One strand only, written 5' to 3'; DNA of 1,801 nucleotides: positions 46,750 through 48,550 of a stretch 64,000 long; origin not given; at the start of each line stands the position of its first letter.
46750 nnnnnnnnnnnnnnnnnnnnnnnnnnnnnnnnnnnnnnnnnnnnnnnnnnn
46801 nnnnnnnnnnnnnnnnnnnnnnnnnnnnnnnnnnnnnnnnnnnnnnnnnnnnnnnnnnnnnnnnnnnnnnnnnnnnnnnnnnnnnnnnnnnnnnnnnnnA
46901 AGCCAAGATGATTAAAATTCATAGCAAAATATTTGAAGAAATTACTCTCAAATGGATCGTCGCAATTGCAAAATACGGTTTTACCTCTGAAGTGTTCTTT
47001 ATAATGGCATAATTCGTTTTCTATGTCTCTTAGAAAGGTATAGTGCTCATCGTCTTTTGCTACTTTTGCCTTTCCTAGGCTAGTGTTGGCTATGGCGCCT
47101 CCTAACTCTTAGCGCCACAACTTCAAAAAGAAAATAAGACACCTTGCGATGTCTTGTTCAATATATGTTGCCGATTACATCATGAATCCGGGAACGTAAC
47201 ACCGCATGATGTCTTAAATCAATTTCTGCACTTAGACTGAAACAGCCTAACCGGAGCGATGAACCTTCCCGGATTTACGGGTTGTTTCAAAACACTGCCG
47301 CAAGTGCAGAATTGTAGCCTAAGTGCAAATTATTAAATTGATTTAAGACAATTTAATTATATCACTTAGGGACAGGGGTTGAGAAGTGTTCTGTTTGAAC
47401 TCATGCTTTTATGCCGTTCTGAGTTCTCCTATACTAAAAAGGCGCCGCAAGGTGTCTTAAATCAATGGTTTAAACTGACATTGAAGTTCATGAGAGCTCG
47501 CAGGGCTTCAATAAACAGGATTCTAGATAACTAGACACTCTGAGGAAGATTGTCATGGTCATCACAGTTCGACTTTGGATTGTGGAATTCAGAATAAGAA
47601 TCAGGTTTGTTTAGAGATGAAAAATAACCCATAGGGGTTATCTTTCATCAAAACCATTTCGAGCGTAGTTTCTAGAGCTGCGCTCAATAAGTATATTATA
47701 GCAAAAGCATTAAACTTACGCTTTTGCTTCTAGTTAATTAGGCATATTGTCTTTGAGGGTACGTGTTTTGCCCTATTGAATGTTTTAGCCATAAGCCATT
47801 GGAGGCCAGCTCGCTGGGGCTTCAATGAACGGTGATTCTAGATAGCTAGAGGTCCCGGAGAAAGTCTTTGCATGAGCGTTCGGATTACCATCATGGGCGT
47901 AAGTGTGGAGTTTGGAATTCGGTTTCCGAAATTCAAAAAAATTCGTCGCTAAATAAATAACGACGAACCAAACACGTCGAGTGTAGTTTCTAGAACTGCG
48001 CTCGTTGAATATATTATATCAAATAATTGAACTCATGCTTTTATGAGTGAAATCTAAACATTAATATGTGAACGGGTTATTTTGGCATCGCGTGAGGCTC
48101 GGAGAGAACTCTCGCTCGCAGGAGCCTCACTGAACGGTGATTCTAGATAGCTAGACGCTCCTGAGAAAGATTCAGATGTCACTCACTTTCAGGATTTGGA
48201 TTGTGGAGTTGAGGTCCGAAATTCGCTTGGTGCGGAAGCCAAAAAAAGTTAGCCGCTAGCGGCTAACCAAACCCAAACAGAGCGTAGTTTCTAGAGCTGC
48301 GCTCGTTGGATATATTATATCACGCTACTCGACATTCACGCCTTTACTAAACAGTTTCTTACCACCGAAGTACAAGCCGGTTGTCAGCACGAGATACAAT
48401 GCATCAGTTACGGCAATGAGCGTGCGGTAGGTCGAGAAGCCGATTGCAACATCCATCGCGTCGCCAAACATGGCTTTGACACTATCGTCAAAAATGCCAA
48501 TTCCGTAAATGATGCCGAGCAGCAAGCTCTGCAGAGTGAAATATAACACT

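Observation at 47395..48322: Three tandem cassettes in an 'ORF-free' gap: structured leader + conserved 19-27 aa cationic sORF opposed by a convergent short antisense RNA (type I TA-like, atypical peptide)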

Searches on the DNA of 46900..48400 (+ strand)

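Call 5: search_rna_families(source=window, start=46900, end=48400, threshold=evalue, max_evalue=10, show_alignments=3)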
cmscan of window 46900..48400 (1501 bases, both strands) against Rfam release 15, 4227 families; matches with E-value up to 10: 3.
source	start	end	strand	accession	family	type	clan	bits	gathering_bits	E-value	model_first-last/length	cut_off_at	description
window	46906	46992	+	RF00571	SNORD65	Gene; snRNA; snoRNA; CD-box;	CL00057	15.9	41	2.5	1-73/73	no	Small nucleolar RNA SNORD65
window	47670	47725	-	RF02060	STnc410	Gene; sRNA;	-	13.4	50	6.5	1-158/158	no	Enterobacterial sRNA STnc410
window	47541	47633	+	RF02111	IS009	Gene;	-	11.2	117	9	1-199/199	no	IS009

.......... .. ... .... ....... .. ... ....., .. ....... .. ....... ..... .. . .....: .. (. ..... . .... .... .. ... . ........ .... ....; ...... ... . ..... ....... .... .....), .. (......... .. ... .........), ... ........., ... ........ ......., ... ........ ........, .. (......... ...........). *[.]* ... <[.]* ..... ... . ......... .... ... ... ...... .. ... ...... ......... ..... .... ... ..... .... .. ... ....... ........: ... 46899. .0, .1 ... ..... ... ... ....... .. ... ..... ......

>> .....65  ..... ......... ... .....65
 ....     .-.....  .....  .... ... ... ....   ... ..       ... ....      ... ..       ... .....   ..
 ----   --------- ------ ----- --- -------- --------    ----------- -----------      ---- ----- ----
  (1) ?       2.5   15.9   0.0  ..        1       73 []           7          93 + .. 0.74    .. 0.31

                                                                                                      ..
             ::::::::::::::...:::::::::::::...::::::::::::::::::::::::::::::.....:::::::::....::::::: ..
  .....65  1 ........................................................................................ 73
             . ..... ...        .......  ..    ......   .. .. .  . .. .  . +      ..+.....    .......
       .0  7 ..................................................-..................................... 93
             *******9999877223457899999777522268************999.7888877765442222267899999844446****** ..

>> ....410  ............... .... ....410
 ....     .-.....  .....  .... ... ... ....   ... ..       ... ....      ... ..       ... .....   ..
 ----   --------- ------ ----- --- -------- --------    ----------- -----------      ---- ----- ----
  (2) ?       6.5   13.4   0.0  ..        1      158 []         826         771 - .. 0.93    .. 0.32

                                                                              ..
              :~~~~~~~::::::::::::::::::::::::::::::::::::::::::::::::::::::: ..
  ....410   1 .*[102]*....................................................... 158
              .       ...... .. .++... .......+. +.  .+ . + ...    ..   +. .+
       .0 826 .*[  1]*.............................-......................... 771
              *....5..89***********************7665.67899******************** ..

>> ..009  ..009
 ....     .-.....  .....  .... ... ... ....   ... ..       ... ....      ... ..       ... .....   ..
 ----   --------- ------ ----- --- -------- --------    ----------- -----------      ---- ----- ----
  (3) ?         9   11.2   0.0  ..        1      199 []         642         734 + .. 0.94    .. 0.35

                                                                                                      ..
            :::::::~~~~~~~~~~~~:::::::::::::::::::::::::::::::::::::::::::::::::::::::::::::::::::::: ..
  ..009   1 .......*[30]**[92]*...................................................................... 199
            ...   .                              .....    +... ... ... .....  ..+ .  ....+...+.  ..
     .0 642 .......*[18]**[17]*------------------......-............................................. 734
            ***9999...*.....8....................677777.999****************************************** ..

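Call 75: search_dna_similar(query=window:47395-48322:+, collection=plasmids, mode=distant, max_rows=5)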
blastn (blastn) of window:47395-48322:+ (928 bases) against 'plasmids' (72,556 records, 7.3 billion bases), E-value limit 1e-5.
No match.

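Call 76: search_dna_similar(query=window:47395-48322:+, collection=phages, mode=distant, max_rows=5)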
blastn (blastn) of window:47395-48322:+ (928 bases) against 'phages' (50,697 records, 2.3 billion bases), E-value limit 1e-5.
No match.

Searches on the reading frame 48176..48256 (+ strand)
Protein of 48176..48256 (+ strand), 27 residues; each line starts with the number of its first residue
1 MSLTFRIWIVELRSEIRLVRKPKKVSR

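Call 36: search_protein_families(library=ncbifam, proteins=[window:48176-48256:+], max_evalue=10)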
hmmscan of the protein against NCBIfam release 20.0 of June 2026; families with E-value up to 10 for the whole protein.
seq(27 aa): 0 families

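Call 37: search_protein_families(library=pfam, proteins=[window:48176-48256:+], max_evalue=10)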
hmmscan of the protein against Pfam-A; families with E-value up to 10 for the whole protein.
seq(27 aa): 0 families

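Call 63: search_solved_structures(query=A5, max_evalue=10)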
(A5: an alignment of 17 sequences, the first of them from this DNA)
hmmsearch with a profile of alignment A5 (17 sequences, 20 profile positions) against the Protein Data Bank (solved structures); distinct sequences matched with E-value up to 10: 0.

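Call 64: search_protein_families(library=padloc, proteins=[window:48176-48256:+], max_evalue=10)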
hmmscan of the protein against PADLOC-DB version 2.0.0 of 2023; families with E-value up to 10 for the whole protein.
seq(27 aa): 0 families
